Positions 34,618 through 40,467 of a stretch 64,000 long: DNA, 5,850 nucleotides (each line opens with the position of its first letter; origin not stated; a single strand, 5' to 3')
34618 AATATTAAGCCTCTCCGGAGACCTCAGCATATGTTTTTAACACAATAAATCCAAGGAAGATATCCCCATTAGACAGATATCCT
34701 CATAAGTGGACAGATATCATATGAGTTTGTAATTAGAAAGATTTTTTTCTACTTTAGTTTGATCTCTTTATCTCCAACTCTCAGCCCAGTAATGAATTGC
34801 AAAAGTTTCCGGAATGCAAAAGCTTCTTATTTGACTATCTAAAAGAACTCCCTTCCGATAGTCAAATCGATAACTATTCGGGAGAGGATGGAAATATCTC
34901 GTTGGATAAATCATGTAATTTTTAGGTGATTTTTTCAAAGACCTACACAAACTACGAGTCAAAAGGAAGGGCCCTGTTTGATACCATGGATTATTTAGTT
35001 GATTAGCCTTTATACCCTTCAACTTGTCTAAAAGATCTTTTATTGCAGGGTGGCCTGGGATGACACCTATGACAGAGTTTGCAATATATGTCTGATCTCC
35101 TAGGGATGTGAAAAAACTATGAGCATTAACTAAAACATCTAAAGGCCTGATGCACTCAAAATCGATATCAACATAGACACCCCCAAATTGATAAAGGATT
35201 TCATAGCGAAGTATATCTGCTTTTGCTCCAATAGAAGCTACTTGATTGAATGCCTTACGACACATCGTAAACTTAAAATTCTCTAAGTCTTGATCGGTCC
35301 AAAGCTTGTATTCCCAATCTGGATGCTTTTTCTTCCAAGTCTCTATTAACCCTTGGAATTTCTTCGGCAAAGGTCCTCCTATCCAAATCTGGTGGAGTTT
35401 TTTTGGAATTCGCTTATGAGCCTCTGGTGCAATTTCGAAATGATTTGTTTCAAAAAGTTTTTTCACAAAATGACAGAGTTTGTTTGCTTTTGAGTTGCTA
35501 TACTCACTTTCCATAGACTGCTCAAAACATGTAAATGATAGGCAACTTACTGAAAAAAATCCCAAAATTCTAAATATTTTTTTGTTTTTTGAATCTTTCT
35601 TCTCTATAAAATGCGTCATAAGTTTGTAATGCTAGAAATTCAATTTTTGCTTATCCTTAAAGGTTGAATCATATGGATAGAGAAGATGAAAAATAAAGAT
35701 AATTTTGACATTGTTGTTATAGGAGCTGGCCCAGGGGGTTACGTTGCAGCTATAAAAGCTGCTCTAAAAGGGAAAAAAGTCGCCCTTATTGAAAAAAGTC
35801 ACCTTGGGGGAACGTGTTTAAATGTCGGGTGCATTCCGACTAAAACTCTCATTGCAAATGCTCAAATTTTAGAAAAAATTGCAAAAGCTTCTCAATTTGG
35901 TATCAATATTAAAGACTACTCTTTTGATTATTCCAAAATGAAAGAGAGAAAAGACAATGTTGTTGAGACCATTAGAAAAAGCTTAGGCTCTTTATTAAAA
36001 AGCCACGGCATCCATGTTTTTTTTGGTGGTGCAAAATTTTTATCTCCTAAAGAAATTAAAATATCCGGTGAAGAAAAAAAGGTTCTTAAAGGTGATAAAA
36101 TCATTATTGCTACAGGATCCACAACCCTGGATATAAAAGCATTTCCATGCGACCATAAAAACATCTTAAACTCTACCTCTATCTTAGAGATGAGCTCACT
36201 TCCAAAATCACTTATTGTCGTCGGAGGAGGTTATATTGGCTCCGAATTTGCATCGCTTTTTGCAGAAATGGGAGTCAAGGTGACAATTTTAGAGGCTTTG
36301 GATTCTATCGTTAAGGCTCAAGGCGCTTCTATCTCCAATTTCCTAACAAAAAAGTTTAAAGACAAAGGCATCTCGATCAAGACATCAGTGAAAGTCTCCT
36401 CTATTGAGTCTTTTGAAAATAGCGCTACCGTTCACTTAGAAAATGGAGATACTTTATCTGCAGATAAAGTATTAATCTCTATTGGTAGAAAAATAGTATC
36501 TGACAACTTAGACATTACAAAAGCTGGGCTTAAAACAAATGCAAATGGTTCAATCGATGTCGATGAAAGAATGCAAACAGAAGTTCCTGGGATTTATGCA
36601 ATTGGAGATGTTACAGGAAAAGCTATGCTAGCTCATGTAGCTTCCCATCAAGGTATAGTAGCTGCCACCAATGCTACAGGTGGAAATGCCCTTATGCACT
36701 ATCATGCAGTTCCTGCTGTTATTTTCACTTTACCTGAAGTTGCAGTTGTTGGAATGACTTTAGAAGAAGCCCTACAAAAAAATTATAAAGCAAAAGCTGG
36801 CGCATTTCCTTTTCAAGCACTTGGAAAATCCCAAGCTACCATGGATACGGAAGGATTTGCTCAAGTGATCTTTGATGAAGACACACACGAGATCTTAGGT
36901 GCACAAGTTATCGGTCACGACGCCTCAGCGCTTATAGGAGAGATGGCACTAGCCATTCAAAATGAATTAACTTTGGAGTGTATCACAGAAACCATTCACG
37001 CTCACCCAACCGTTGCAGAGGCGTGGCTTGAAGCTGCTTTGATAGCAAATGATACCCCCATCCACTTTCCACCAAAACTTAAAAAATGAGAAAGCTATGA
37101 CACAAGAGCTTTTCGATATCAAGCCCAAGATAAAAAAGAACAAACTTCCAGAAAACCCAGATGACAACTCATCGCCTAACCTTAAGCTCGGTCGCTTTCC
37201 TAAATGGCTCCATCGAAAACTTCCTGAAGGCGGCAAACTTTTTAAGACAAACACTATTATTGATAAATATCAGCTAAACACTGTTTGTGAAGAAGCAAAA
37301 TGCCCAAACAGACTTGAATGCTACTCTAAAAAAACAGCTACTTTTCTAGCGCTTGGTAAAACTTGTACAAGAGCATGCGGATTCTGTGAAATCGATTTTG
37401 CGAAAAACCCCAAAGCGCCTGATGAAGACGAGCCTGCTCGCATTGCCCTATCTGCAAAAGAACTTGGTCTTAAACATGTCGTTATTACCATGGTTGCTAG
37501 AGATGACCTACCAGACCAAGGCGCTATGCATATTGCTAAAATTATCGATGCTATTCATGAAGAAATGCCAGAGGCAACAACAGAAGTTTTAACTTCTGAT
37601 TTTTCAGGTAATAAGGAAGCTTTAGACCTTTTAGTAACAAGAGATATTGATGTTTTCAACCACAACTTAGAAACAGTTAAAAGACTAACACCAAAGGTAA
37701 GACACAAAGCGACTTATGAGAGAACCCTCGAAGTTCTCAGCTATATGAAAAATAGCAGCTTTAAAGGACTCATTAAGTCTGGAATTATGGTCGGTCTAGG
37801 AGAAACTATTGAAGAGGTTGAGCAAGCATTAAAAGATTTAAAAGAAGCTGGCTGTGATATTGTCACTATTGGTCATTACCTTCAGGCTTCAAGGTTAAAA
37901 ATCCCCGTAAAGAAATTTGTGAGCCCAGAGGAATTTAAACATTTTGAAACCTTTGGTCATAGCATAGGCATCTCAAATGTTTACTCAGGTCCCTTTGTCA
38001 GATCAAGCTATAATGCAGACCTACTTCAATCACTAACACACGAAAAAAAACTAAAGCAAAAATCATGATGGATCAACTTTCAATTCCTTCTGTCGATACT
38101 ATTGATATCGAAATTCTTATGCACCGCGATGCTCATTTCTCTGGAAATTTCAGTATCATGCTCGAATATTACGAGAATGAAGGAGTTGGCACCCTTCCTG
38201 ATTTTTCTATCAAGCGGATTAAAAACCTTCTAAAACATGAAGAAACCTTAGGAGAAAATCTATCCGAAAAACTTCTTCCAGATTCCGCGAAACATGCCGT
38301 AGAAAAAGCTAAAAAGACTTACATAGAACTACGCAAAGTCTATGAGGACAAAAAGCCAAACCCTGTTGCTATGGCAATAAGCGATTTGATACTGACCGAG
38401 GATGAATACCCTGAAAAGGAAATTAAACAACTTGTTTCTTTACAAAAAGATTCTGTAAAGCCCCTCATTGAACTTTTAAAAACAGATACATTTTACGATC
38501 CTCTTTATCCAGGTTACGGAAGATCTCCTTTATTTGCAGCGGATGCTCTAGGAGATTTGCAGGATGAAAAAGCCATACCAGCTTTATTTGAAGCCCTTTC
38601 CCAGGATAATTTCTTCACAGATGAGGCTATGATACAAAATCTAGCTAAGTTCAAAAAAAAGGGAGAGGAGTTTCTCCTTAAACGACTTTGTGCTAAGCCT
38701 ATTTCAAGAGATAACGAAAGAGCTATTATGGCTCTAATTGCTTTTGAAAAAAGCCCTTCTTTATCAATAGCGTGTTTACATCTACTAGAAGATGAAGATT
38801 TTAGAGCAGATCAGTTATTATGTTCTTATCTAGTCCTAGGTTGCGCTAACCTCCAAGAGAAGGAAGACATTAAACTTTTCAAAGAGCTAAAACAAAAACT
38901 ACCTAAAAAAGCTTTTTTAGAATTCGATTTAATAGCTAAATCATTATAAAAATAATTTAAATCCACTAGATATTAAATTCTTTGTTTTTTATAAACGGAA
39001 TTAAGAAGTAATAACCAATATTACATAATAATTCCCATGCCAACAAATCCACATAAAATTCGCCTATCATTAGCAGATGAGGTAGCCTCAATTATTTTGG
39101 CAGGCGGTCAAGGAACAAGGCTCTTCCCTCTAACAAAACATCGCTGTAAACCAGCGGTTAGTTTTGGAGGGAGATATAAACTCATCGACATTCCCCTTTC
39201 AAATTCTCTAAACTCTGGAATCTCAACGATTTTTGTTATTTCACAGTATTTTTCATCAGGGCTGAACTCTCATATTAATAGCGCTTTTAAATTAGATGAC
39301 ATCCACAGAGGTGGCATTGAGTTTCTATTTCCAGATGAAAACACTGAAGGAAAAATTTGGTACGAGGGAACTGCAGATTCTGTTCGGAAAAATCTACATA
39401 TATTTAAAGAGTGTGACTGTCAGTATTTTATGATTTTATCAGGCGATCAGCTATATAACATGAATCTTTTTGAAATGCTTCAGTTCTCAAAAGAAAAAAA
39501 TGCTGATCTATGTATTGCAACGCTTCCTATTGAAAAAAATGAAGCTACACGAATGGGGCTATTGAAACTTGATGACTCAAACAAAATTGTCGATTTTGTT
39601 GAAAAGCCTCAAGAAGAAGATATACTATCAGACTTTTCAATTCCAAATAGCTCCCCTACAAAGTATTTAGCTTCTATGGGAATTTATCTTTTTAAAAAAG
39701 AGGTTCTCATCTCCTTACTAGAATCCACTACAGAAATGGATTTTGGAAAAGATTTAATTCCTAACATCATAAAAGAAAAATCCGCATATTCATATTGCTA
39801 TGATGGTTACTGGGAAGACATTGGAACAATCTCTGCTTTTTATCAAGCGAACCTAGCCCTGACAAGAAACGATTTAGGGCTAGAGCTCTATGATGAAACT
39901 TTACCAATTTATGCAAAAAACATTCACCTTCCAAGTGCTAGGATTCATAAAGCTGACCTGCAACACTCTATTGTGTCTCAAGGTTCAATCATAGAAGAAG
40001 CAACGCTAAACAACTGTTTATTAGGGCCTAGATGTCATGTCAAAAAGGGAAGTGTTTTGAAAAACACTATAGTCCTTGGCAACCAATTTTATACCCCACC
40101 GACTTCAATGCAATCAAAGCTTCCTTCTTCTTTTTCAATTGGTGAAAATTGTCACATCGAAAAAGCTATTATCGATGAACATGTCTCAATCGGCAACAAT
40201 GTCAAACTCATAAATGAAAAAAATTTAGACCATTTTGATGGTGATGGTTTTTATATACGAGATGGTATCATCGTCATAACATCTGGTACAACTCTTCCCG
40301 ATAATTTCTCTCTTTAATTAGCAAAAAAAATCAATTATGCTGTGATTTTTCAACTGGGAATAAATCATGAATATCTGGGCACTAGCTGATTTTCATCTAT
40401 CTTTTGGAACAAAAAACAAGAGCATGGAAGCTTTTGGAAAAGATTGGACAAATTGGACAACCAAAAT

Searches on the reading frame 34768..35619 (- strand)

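Call 23: search_protein_families(library=pfam, proteins=[window:34768-35619:-], max_evalue=0.001)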
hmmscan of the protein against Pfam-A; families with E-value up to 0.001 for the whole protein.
window:34768-35619:- (283 aa): 3 families
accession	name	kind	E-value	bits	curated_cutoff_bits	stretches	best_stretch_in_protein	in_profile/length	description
PF04488.21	Gly_transf_sug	-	1.2e-16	61.6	23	1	85-166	1-89/93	Glycosyltransferase sugar-binding region containing DXD motif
PF12919.13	TcdA_TcdB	-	2.5e-10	40.6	23.6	1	73-111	1-39/382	TcdA/TcdB catalytic glycosyltransferase domain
PF05704.18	Caps_synth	-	2.6e-08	34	24.5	1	33-176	6-156/278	Capsular polysaccharide synthesis protein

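Call 27: search_protein_families(library=ncbifam, proteins=[window:34768-35619:-], max_evalue=0.001)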
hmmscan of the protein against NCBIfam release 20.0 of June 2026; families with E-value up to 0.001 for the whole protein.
window:34768-35619:- (283 aa): 0 families

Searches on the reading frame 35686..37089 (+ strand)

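Call 23: search_protein_families(library=pfam, proteins=[window:35686-37089:+], max_evalue=0.001)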
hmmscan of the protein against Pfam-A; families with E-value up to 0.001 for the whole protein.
window:35686-37089:+ (467 aa): 14 families
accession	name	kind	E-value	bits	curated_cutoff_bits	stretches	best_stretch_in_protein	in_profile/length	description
PF07992.20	Pyr_redox_2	-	5.5e-73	246.3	26.1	1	7-323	1-291/291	Pyridine nucleotide-disulphide oxidoreductase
PF02852.28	Pyr_redox_dim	-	1.7e-33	115.6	25.3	1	342-451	1-110/110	Pyridine nucleotide-disulphide oxidoreductase, dimerisation domain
PF00070.33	Pyr_redox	-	4.6e-20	72.4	22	1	176-252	2-80/82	Pyridine nucleotide-disulphide oxidoreductase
PF01134.28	GIDA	-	5e-17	62.5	22.1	1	8-145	1-150/391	Glucose inhibited division protein A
PF13738.12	Pyr_redox_3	-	8.5e-14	51.9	30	1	130-307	119-305/305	Pyridine nucleotide-disulphide oxidoreductase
PF12831.13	FAD_oxidored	-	1.4e-11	44.8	27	1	8-73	1-68/416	FAD dependent oxidoreductase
PF03486.20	HI0933_like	-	8.1e-11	42.3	50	2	8-41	2-35/244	HI0933-like protein Rossmann domain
PF00890.30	FAD_binding_2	-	1.7e-10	41.2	20.4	1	8-40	1-33/414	FAD binding domain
PF13450.12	NAD_binding_8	-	4.1e-09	37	21.9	1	11-44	1-35/68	NAD(P)-binding Rossmann-like domain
PF01266.30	DAO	-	3.6e-07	30.5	27.9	0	8-43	1-38/353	FAD dependent oxidoreductase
PF02737.24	3HCDH_N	-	1.3e-06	28.9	22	1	177-230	3-56/180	3-hydroxyacyl-CoA dehydrogenase, NAD binding domain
PF01494.25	FAD_binding_3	-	4.4e-06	26.6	22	0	177-216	5-44/349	FAD binding domain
PF01946.23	Thi4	-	9.7e-06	25.4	26.2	0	6-48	17-60/235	Thi4 family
PF03721.20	UDPG_MGDP_dh_N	-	0.00059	19.9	27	0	176-210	3-37/187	UDP-glucose/GDP-mannose dehydrogenase family, NAD binding domain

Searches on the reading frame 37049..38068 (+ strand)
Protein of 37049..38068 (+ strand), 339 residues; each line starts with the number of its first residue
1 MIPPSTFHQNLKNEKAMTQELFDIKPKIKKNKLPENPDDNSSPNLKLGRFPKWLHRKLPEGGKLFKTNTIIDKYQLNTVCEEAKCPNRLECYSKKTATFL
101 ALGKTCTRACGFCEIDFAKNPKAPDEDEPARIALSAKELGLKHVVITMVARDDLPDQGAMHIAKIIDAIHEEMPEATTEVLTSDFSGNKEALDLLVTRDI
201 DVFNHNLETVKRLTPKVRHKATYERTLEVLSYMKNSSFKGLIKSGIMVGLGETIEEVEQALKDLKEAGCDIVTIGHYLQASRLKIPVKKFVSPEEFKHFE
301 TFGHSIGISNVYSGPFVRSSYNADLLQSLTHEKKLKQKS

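Call 23: search_protein_families(library=pfam, proteins=[window:37049-38068:+], max_evalue=0.001)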
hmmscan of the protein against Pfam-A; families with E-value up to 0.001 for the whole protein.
window:37049-38068:+ (339 aa): 2 families
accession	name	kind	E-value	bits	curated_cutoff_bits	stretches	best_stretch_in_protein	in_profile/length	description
PF04055.27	Radical_SAM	-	5.7e-23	82.4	29.5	1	103-264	4-166/166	Radical SAM superfamily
PF16881.10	LIAS_N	-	2.5e-05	25.1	27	1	42-85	53-96/96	N-terminal domain of lipoyl synthase of Radical_SAM family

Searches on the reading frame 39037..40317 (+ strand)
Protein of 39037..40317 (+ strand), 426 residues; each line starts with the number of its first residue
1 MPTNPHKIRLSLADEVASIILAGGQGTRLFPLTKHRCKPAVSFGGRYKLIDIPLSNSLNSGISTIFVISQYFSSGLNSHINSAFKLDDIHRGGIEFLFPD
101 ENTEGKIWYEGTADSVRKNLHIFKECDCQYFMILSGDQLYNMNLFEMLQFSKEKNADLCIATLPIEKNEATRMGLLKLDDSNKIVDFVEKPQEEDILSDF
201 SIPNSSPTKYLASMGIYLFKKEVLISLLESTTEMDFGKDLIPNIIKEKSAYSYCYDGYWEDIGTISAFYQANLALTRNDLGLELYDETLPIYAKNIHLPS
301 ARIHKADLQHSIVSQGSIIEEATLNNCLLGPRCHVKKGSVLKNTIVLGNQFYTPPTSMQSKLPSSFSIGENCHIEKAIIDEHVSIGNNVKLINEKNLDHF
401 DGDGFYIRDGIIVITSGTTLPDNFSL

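Call 23: search_protein_families(library=pfam, proteins=[window:39037-40317:+], max_evalue=0.001)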
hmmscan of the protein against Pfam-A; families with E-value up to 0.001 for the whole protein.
window:39037-40317:+ (426 aa): 6 families
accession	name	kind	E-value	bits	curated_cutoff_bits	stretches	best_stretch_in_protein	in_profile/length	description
PF00483.29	NTP_transferase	-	4.5e-55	187.3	21.2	1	18-276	2-243/245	Nucleotidyl transferase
PF25247.1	LbH_GLGC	-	1.2e-33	116.3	27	1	298-423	3-133/135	GLGC left-handed parallel beta-helix domain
PF24894.1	Hexapep_GlmU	-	4.1e-12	46.6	23.3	1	305-349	13-57/104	GlmU-like, C-terminal hexapeptide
PF25084.1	LbH_EIF2B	-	9.6e-07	29.2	54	0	366-391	28-53/105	EIF2B subunit epsilon LbH domain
PF07959.18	Fucose_pyrophosphorylase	-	2e-06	27.5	34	0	131-254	68-204/418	Fucose pyrophosphorylase domain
PF00132.30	Hexapep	-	0.00042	20.3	27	0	368-390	4-27/36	Bacterial transferase hexapeptide (six repeats)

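Call 27: search_protein_families(library=ncbifam, proteins=[window:39037-40317:+], max_evalue=0.001)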
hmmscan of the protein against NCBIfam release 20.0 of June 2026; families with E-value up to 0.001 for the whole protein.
window:39037-40317:+ (426 aa): 21 families
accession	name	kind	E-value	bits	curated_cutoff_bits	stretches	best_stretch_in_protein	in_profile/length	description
NF002772.0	PRK02862.1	equivalog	2.2e-143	478.1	537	1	15-425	3-428/429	glucose-1-phosphate adenylyltransferase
TIGR02091.1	glgC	equivalog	1.1e-124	416.2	424.9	1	17-391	2-362/364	glucose-1-phosphate adenylyltransferase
NF001947.0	PRK00725.1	subfamily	5.4e-97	325.2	470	1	10-416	11-416/426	glucose-1-phosphate adenylyltransferase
NF003670.0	PRK05293.1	equivalog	5.1e-94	315.3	470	1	14-416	3-371/382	glucose-1-phosphate adenylyltransferase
NF002023.0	PRK00844.1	subfamily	3e-90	303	458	1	14-417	5-405/408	glucose-1-phosphate adenylyltransferase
TIGR02092.1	glgD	equivalog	2.9e-45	154.9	236.6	1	16-393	3-356/370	glucose-1-phosphate adenylyltransferase subunit GlgD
NF052502.1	man1P_GTase_Rv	exception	3e-23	82.3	440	1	18-393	3-332/352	mannose-1-phosphate guanylyltransferase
TIGR01208.1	rmlA_long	equivalog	4.3e-22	78.5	320.25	1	18-275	2-234/353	glucose-1-phosphate thymidylyltransferase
TIGR03992.1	Arch_glmU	subfamily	2.2e-21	76.2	292.1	1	18-350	3-296/393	bifunctional sugar-1-phosphate nucleotidylyltransferase/acetyltransferase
NF041313.1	UDPGP_AglF_Halo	equivalog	6.1e-14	52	400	1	18-193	3-161/234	UTP--glucose-1-phosphate uridylyltransferase AglF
NF045761.1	NAMPUrTaseMurU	equivalog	3.8e-11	43.3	250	1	18-271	3-223/226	N-acetylmuramate alpha-1-phosphate uridylyltransferase MurU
NF041173.1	Sug_nt_acttase_Thmprot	equivalog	7.7e-10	38.3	600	1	18-351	3-297/405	bifunctional sugar-1-phosphate nucleotidylyltransferase/acetyltransferase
TIGR02623.1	G1P_cyt_trans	equivalog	5.3e-08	32.6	300.25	0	128-262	119-232/255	glucose-1-phosphate cytidylyltransferase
NF049965.1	GlMnHpPGnyltfHddC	equivalog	1.1e-07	31.8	300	1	18-267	3-213/221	D-glycero-D-manno-heptose 1-phosphate guanosyltransferase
TIGR01207.1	rmlA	equivalog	3.2e-07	29.8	360.65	1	18-194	2-163/286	glucose-1-phosphate thymidylyltransferase RfbA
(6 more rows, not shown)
